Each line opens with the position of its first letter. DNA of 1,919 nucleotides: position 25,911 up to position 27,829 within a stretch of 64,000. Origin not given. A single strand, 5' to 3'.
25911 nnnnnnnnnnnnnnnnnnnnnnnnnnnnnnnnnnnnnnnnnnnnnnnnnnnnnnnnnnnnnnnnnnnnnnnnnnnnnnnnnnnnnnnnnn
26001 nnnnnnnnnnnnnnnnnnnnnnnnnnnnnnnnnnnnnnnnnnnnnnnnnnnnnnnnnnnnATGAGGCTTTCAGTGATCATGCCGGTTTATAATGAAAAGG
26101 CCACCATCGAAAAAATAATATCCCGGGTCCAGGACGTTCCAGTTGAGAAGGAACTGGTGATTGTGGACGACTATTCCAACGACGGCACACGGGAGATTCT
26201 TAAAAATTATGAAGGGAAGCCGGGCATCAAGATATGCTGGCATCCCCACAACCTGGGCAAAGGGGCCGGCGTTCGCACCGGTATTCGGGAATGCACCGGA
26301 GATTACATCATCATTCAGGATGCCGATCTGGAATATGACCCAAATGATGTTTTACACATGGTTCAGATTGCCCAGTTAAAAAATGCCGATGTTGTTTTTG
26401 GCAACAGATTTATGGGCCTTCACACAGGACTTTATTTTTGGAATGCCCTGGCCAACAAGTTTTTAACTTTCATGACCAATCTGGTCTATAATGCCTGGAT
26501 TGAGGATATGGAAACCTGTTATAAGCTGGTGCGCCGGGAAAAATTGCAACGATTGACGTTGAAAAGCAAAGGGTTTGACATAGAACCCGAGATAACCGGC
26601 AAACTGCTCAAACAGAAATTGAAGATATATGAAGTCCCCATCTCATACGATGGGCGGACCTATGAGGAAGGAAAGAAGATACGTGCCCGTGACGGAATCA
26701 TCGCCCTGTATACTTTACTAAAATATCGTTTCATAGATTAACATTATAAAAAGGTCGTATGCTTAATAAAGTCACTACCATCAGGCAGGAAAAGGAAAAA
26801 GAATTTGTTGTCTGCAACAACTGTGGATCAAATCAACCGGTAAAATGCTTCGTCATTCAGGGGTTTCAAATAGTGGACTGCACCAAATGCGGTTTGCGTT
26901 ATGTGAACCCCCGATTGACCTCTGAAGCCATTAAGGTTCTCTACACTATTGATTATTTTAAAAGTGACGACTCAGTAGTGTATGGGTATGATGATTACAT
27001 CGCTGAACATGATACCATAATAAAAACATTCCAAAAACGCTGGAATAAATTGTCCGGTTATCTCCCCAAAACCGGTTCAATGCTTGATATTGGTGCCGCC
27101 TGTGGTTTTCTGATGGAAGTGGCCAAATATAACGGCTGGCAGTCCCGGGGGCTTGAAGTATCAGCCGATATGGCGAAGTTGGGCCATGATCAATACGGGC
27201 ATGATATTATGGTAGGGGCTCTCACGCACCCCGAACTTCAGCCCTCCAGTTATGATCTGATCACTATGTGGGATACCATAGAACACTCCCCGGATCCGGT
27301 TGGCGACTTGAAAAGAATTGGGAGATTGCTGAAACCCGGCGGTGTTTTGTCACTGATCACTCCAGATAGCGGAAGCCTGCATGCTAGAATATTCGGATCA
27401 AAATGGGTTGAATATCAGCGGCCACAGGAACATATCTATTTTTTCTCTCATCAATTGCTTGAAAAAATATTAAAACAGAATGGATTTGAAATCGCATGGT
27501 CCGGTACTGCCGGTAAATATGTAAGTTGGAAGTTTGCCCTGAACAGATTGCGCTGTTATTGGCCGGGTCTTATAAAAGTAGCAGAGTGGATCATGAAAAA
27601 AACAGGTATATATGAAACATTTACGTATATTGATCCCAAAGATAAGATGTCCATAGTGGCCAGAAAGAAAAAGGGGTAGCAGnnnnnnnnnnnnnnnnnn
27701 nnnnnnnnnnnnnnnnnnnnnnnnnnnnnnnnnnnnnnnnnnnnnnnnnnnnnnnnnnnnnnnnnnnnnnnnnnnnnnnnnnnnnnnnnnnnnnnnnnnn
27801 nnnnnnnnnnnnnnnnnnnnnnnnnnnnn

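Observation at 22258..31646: Nucleotide-sugar plus lipid-carrier glycosylation cluster: ugd, UXS-like decarboxylase, two ArnC/GtrB-like GT2 and two or three ArnT/PMT-like GT-C transferases, plus a zinc-ribbon methyltransferase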

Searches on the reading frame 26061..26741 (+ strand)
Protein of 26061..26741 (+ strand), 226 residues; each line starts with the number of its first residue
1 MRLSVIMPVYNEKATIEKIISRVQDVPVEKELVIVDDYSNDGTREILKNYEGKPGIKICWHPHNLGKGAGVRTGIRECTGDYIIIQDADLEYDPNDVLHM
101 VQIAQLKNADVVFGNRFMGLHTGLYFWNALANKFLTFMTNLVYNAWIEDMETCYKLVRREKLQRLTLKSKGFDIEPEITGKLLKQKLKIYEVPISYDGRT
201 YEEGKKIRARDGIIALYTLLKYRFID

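Call 3: search_protein_families(library=pfam, proteins=[window:26061-26741:+])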
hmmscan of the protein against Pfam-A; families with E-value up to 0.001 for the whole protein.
window:26061-26741:+ (226 aa): 3 families
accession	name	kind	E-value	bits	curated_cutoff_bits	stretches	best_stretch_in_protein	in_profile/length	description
PF00535.33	Glycos_transf_2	-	4.6e-36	124.7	23.3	1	4-165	1-167/168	Glycosyl transferase family 2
PF10111.15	Glyco_tranf_2_2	-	1.2e-06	28.7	27.3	1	4-109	1-111/276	Glycosyltransferase like family 2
PF13641.12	Glyco_tranf_2_3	-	0.00079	19.9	27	0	3-132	3-137/230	Glycosyltransferase like family 2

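Call 4: search_protein_families(library=ncbifam, proteins=[window:26061-26741:+])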
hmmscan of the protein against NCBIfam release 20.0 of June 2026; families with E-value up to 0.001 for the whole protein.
window:26061-26741:+ (226 aa): 25 families
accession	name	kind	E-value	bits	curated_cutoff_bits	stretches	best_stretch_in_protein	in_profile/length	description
TIGR04182.1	glyco_TIGR04182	equivalog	3.4e-34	118.6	325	1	4-221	3-216/293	S-layer glycoprotein N-glycosyltransferase AglJ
NF058614.1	PPMAGASynPpgS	equivalog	2.8e-17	62.9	370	1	5-194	4-194/226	polyprenyl-phospho-N-acetylgalactosaminyl synthase PpgS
NF047588.1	GlcsyltransPgfSStrep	equivalog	1.3e-14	54.2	500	1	1-164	1-166/308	glycosyltransferase PgfS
TIGR04283.1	glyco_like_mftF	equivalog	2.9e-14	53.2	182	1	3-131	1-125/221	TIGR04283 family arsenosugar biosynthesis glycosyltransferase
NF007482.0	PRK10073.1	equivalog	1.2e-13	50.8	423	1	2-118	7-124/334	glycosyltransferase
TIGR03937.1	PgaC_IcaA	equivalog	4.1e-13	49.1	422.3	1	3-105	47-151/407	poly-beta-1,6-N-acetyl-D-glucosamine synthase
NF047683.1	TeichurnBiosyTuaG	equivalog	5.7e-13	49.1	400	1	3-114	8-121/252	teichuronic acid biosynthesis protein TuaG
NF007986.1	PRK10714.1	equivalog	1.3e-12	47.3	529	1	2-116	7-126/316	undecaprenyl-phosphate 4-deoxy-4-formamido-L-arabinose transferase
NF041391.1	DPhHxTase_Halo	equivalog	2.6e-12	46.2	375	1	7-202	1-189/213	dolichyl-phosphate hexose transferase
NF041875.1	EPS_EpsD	equivalog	7.8e-12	45.2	370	1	3-115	1-115/325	exopolysaccharide biosynthesis glycosyltransferase EpsD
NF010496.0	PRK13915.1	equivalog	4.4e-09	35.8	262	1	2-101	32-139/307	glucosyl-3-phosphoglycerate synthase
NF053739.1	GlytfEpsEBac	equivalog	4.9e-09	35.5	450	1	2-89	2-92/265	glycosyltransferase EpsE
TIGR03965.1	mycofact_glyco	equivalog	2.7e-08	33.1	280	1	3-95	76-170/467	mycofactocin biosynthesis glycosyltransferase MftF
TIGR03111.1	glyc2_xrt_Gpos1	hypoth_equivalog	4.5e-08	32.3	363.95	1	3-102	51-154/439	TIGR03111 family XrtG-associated glycosyltransferase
TIGR03469.1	HpnB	hypoth_equivalog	1.1e-07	31.2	379.25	1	4-151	47-205/386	hopene-associated glycosyltransferase HpnB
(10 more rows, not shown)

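Call 21: search_solved_structures(query=window:26061-26741:+, max_evalue=0.00001)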
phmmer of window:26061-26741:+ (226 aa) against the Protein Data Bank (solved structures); distinct sequences matched with E-value up to 0.00001: 15.
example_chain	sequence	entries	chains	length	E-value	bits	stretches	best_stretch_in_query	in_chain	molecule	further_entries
5mlz_A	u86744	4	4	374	3.5e-18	69.1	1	1-207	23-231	Dolichol monophosphate mannose synthase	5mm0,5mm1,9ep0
2z87_A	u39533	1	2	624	2.1e-10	43.6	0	3-97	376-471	Chondroitin synthase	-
2z86_A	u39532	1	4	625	2.1e-10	43.6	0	3-97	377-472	Chondroitin synthase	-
3bcv_A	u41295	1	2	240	3.2e-10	43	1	2-115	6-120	Putative glycosyltransferase protein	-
5eke_A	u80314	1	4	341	1.6e-09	40.8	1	2-116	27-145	Uncharacterized glycosyltransferase sll0501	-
5ekp_C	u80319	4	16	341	1.7e-09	40.7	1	2-116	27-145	Uncharacterized glycosyltransferase sll0501 | Glycosyltransferase sll0501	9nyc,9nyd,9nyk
9nye_A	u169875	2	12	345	1.7e-09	40.6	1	2-116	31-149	Glycosyltransferase sll0501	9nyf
6yv7_B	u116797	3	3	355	9e-09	38.3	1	2-98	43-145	Glycosyl transferase, family 2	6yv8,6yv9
6yv7_A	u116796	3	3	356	9.1e-09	38.3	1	2-98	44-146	Glycosyl transferase, family 2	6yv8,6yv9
9hwj_A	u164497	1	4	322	1.3e-08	37.8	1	2-105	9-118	Undecaprenyl-phosphate 4-deoxy-4-formamido-L-arabinose transferase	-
9bhc_C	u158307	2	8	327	1.7e-08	37.4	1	2-105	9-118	Undecaprenyl-phosphate 4-deoxy-4-formamido-L-arabinose transferase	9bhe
8vxh_A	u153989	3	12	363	2.2e-08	37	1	2-105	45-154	Undecaprenyl-phosphate 4-deoxy-4-formamido-L-arabinose transferase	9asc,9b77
5tze_C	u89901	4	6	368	3.7e-08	36.3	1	1-92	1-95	Glycosyl transferase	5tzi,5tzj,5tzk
5tz8_A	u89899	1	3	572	8.2e-08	35.2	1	1-92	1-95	Glycosyl transferase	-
6h1j_A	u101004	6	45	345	2.8e-06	30.1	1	2-115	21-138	Probable ss-1,3-N-acetylglucosaminyltransferase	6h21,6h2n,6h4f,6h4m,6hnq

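Call 63: find_related_loci(query=A5, collection=metagenome_contigs, flank=7000)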
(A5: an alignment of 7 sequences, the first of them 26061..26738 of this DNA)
Query A5 (226 aa) in metagenome_contigs; peptide patterns used: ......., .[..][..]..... (x = any residue, [..] = any of these).
600 stretches matched a pattern (row limit reached: there are more); 546 encode a relative of the query (tblastn E <= 1e-3); the best 80 are kept; 80 distinct loci.
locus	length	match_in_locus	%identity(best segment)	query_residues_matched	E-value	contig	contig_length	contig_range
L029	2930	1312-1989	58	1-226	3e-86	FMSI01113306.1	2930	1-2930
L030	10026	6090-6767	54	1-225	6e-81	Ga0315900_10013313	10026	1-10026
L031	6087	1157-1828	54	3-226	3e-79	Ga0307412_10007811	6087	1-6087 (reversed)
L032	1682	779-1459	52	1-226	2e-82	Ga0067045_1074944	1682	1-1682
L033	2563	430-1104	54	1-222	1e-79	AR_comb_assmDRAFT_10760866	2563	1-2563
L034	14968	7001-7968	53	1-226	2e-77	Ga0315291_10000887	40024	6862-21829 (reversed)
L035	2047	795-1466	54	3-226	2e-80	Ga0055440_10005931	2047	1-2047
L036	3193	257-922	52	3-224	1e-77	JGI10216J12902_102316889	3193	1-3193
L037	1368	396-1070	55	1-222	4e-82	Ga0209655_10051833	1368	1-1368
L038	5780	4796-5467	52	1-222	5e-77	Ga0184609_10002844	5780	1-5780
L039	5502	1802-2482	52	1-226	7e-77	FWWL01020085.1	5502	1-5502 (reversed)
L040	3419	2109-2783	53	1-222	5e-77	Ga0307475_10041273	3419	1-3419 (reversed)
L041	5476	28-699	50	3-226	1e-76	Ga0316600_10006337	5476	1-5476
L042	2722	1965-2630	52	3-224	1e-77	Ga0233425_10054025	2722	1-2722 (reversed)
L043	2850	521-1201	52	1-226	7e-77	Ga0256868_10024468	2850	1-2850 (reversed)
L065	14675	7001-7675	49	2-225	8e-73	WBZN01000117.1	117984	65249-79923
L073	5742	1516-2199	49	2-226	5e-72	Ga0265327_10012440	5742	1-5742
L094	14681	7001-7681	47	1-222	1e-69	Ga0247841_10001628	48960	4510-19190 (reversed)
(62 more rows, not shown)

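Call 69: search_protein_families(library=pfam, proteins=[L065:7749-8594:+, L065:8603-9403:+, L065:9148-10407:+, L065:11382-12062:+, L065:12195-13601:+, L065:13525-14550:+, L073:2156-3091:+, L073:2886-3941:+, L073:3938-5041:+, L065:3659-4678:+], max_evalue=0.001)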
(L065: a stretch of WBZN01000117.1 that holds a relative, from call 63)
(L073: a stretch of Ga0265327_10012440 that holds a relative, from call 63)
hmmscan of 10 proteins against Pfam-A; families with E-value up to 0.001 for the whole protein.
L065:7749-8594:+ (281 aa): 0 families

L065:8603-9403:+ (266 aa): 0 families

L065:9148-10407:+ (419 aa): 4 families
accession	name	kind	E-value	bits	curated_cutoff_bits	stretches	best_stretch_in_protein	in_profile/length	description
PF00483.29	NTP_transferase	-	5e-46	157.7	21.2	1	86-316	1-243/245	Nucleotidyl transferase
PF12804.13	NTP_transf_3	-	1.2e-10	42.2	27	1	87-212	1-119/160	MobA-like NTP transferase domain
PF25084.1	LbH_EIF2B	-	1.6e-08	35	54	1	335-404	4-73/105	EIF2B subunit epsilon LbH domain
PF24894.1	Hexapep_GlmU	-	7.6e-06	26.4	23.3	1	354-402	20-67/104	GlmU-like, C-terminal hexapeptide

L065:11382-12062:+ (226 aa): 1 family
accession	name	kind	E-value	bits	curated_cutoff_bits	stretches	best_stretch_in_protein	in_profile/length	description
PF11139.14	SfLAP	-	2e-28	99.8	35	1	8-220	1-211/213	Sap, sulfolipid-1-addressing protein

L065:12195-13601:+ (468 aa): 0 families

L065:13525-14550:+ (341 aa): 0 families

L073:2156-3091:+ (311 aa): 3 families
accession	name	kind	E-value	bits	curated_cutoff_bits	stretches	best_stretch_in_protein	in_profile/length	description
PF00535.33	Glycos_transf_2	-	3.8e-22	79.4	23.3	1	26-182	3-142/168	Glycosyl transferase family 2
PF13641.12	Glyco_tranf_2_3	-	2.1e-18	67.7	27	1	24-249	4-216/230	Glycosyltransferase like family 2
PF13632.12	Glyco_trans_2_3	-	1.2e-08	35.4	27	1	191-296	72-176/198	Glycosyl transferase family group 2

L073:2886-3941:+ (351 aa): 0 families

L073:3938-5041:+ (367 aa): 5 families
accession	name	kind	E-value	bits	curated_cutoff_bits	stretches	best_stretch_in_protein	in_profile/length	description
PF00483.29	NTP_transferase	-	1e-45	156.7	21.2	1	2-237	1-243/245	Nucleotidyl transferase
PF25084.1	LbH_EIF2B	-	1.7e-13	50.9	54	1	256-356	4-104/105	EIF2B subunit epsilon LbH domain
PF00132.30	Hexapep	-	2e-11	43.5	27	1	260-289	6-35/36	Bacterial transferase hexapeptide (six repeats)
PF12804.13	NTP_transf_3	-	3.9e-09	37.3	27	1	3-135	1-121/160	MobA-like NTP transferase domain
PF24894.1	Hexapep_GlmU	-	4.6e-05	23.9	23.3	1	275-336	20-80/104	GlmU-like, C-terminal hexapeptide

L065:3659-4678:+ (339 aa): 7 families
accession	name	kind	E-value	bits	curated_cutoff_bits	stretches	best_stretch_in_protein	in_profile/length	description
PF16363.11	GDP_Man_Dehyd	-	1.4e-73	248.7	27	1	5-309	1-332/332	GDP-mannose 4,6 dehydratase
PF01370.27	Epimerase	-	9.1e-63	212.3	20.9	1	5-245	2-240/240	NAD dependent epimerase/dehydratase family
PF01073.25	3Beta_HSD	-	7.6e-16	58.4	22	1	5-166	1-159/280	3-beta hydroxysteroid dehydrogenase/isomerase family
PF07993.18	NAD_binding_4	-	2.9e-13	50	20.1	1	6-182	1-206/258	Male sterility protein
PF02719.21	Polysacc_synt_2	-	4.3e-12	46.3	20.2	1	4-126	1-128/293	Polysaccharide biosynthesis protein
PF04321.23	RmlD_sub_bind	-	1.5e-11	44.3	27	1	3-170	2-142/287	RmlD substrate binding domain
PF13460.12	NAD_binding_10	-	4.6e-10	40.1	27.2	1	8-166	1-133/184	NAD(P)H-binding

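Call 100: search_protein_families(library=pfam, proteins=[L094:1042-2493:-, L094:5542-7032:+, L094:7745-10192:-, L094:10370-11365:+, L094:11396-12466:+, L094:12466-13263:+, L094:13266-14201:+], max_evalue=0.001)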
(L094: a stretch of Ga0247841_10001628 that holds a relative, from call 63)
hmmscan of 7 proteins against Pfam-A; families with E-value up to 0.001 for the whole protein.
L094:1042-2493:- (483 aa): 2 families
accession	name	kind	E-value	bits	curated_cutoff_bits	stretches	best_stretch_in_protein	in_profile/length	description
PF01943.22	Polysacc_synt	-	9.9e-43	147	28.2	1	7-283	1-273/274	Polysaccharide biosynthesis protein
PF13440.11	Polysacc_synt_3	-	5.5e-23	82.1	23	1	32-333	2-292/293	Polysaccharide biosynthesis protein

L094:5542-7032:+ (496 aa): 1 family
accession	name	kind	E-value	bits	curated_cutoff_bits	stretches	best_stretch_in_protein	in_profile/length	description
PF09594.16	GT87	-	5.8e-16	59.4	25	1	144-388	1-231/237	Glycosyltransferase family 87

L094:7745-10192:- (815 aa): 2 families
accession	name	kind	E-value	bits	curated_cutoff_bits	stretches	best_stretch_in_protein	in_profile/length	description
PF02516.20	STT3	-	2.6e-17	63.9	24.5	1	52-457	10-355/405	Oligosaccharyl transferase STT3, N-terminal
PF22627.1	AglB_core-like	-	3.9e-15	56.6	27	1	554-658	3-111/111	AglB core domain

L094:10370-11365:+ (331 aa): 1 family
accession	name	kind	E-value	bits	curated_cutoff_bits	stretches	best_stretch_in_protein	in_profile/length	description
PF01497.23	Peripla_BP_2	-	1.4e-37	129.8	27.5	1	72-299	1-232/235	Periplasmic binding protein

L094:11396-12466:+ (356 aa): 1 family
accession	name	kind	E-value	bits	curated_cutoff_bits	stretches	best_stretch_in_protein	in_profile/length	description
PF01032.23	FecCD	-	1.7e-95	320.1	26.5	1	31-348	3-309/311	FecCD transport family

L094:12466-13263:+ (265 aa): 4 families
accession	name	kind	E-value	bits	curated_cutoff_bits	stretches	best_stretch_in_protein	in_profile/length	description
PF00005.33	ABC_tran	-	6.5e-33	114.7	25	1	19-168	1-137/137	ABC transporter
PF13304.12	AAA_21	-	3.7e-10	40.8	27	2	32-49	2-19/304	AAA domain, putative AbiEii toxin, Type IV TA system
PF02463.25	SMC_N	-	1.7e-07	31.4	40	0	30-49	25-44/220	RecF/RecN/SMC N terminal domain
PF13555.12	AAA_29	-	5.5e-05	23.3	27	1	23-55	16-48/61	P-loop containing region of AAA domain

L094:13266-14201:+ (311 aa): 1 family
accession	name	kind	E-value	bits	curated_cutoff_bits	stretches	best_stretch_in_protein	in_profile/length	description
PF03186.18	CobD_Cbib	-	3.2e-82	276.4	34.4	1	10-269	2-254/282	CobD/Cbib protein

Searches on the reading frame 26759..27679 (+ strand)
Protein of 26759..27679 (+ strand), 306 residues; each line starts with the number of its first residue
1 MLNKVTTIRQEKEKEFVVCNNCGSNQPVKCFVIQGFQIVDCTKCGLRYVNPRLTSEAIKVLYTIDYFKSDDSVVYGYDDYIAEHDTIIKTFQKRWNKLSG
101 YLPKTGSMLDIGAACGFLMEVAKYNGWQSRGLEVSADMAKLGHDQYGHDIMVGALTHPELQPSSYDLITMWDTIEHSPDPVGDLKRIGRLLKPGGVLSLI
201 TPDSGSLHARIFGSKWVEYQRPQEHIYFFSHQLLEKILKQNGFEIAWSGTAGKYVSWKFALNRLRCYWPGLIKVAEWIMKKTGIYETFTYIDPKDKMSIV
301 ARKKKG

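Call 3: search_protein_families(library=pfam, proteins=[window:26759-27679:+])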
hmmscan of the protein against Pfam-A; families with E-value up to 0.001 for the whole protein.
window:26759-27679:+ (306 aa): 5 families
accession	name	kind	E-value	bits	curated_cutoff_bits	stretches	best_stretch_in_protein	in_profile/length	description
PF13489.12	Methyltransf_23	-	7.4e-24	84.8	27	1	92-245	10-161/164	Methyltransferase domain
PF08241.18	Methyltransf_11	-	2.5e-11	44.5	21.2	1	109-198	1-94/95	Methyltransferase domain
PF08242.18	Methyltransf_12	-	2.8e-10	41.2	30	1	109-197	1-98/98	Methyltransferase domain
PF13649.12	Methyltransf_25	-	9.4e-08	33.1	27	1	109-195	2-97/97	Methyltransferase domain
PF13847.12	Methyltransf_31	-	0.00012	22.2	27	1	159-207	67-114/145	Methyltransferase domain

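Call 4: search_protein_families(library=ncbifam, proteins=[window:26759-27679:+])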
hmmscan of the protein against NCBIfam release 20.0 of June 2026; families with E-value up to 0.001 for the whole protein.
window:26759-27679:+ (306 aa): 4 families
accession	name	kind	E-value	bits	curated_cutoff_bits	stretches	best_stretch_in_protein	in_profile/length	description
TIGR01983.1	UbiG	equivalog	1e-07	31.5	102.95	1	86-245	36-202/228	bifunctional 2-polyprenyl-6-hydroxyphenol methylase/3-demethylubiquinol 3-O-methyltransferase UbiG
NF045667.1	MTase_DVU1556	equivalog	1.1e-05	25.1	155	1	103-199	21-119/213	DVU_1556 family methyltransferase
TIGR04345.1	ovoA_Cterm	equivalog_domain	0.00016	21.3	170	1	163-244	133-211/242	putative 4-mercaptohistidine N1-methyltransferase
TIGR02072.1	BioC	equivalog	0.0002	21.2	184.95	1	104-245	29-173/244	malonyl-ACP O-methyltransferase BioC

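Call 61: search_solved_structures(query=window:26759-27679:+, max_evalue=0.001)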
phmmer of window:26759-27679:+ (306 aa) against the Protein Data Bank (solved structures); distinct sequences matched with E-value up to 0.001: 8.
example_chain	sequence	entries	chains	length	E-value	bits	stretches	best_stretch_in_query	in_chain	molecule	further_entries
3cc8_A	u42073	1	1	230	1.9e-07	34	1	106-246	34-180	Putative methyltransferase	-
4krh_A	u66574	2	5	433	3.5e-06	29.9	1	104-243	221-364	Phosphoethanolamine N-methyltransferase 2 | Phospholethanolamine N-methyltransferase 2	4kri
7pd7_A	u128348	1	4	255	7.8e-05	25.4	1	107-196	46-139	Methyltransferase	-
4kdc_A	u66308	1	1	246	7.9e-05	25.4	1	107-202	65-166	3-demethylubiquinone-9 3-methyltransferase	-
4kdr_A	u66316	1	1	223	0.0001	25.1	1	107-202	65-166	3-demethylubiquinone-9 3-methyltransferase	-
5dpm_A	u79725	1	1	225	0.0001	25.1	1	107-202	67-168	Ubiquinone biosynthesis O-methyltransferase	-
2gs9_A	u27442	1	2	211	0.00038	23.2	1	96-202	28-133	Hypothetical protein TT1324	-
3mgg_A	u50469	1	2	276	0.00043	23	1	160-219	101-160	Methyltransferase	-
